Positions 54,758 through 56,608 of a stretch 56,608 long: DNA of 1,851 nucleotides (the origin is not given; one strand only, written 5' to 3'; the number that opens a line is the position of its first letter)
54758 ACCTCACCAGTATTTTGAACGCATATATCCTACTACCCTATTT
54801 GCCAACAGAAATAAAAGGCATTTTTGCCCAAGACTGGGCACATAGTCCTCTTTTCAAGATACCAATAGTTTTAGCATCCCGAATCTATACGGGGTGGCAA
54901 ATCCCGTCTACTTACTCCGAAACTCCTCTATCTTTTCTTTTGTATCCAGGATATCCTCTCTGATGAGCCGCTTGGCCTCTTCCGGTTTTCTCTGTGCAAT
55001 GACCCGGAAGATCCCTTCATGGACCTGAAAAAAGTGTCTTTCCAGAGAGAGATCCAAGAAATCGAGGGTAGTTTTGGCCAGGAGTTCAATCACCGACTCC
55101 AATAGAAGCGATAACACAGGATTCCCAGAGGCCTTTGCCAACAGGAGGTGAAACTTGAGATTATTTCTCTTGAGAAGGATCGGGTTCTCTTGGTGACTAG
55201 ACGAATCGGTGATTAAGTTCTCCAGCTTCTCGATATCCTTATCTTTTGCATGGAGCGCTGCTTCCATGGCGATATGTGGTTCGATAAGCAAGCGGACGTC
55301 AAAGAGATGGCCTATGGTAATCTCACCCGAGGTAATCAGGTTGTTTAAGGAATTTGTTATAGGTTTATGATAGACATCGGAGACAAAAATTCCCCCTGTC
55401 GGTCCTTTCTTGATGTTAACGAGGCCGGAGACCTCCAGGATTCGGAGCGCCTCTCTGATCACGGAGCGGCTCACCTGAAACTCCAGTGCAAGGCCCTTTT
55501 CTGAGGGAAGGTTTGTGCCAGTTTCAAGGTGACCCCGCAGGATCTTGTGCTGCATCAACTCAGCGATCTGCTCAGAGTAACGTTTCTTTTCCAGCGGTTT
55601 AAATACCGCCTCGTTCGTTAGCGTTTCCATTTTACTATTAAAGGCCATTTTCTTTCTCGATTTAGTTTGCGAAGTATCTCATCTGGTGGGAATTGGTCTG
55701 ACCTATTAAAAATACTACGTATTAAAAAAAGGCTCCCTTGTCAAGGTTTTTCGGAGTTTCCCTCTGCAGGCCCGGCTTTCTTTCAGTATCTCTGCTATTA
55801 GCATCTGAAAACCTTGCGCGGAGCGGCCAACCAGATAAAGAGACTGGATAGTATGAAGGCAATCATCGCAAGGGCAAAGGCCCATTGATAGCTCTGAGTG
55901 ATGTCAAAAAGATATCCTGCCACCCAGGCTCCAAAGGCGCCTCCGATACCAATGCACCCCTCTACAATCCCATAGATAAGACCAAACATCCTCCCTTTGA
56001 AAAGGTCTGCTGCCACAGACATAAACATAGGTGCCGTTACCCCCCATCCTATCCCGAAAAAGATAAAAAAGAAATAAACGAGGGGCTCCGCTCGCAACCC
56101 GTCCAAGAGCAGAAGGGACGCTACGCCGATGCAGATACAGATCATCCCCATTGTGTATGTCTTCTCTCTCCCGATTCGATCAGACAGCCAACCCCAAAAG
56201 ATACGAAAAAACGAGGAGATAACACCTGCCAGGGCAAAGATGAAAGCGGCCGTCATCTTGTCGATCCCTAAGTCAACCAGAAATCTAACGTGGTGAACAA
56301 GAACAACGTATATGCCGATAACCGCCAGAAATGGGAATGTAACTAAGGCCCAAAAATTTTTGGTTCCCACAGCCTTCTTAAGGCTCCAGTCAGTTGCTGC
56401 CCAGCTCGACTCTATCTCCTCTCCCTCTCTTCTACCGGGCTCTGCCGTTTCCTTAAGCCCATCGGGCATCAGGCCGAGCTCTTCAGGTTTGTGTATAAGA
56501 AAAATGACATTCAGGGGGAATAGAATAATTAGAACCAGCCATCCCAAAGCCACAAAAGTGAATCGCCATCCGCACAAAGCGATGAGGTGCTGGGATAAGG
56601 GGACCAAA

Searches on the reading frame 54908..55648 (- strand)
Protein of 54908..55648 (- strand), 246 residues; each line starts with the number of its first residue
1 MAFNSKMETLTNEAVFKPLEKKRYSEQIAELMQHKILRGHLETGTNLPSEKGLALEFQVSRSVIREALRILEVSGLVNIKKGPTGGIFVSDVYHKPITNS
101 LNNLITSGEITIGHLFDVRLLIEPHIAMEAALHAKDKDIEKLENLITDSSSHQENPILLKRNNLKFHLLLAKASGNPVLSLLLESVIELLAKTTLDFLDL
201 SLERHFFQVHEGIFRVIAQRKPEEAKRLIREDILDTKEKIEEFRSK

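Call 33: search_protein_families(library=pfam, proteins=[window:54908-55648:-], max_evalue=0.00001)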
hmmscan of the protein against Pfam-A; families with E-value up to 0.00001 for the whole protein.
window:54908-55648:- (246 aa): 2 families
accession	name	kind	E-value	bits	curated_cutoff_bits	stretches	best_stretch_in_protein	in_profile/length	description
PF07729.17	FCD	-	5.8e-19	69.2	24.3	1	115-232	2-122/125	FCD domain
PF00392.27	GntR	-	1.5e-17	63.4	27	1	25-82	2-59/64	Bacterial regulatory proteins, gntR family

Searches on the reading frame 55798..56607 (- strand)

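Call 33: search_protein_families(library=pfam, proteins=[window:55798-56607:-], max_evalue=0.00001)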
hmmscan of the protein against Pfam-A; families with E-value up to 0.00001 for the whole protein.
window:55798-56607:- (269 aa): 4 families
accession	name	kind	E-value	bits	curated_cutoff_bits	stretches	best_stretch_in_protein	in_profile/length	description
PF07690.21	MFS_1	-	2.5e-28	99.5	33.4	2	3-211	139-335/347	Major Facilitator Superfamily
PF13347.12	MFS_2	-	1.5e-06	27.4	27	1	57-238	199-385/427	MFS/sugar transport protein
PF12832.13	MFS_1_like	-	8.1e-06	25.6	25.2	0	11-244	144-371/373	MFS_1 like family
PF00083.30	Sugar_tr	-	8.2e-06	25.4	22.3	0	54-257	217-435/452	Sugar (and other) transporter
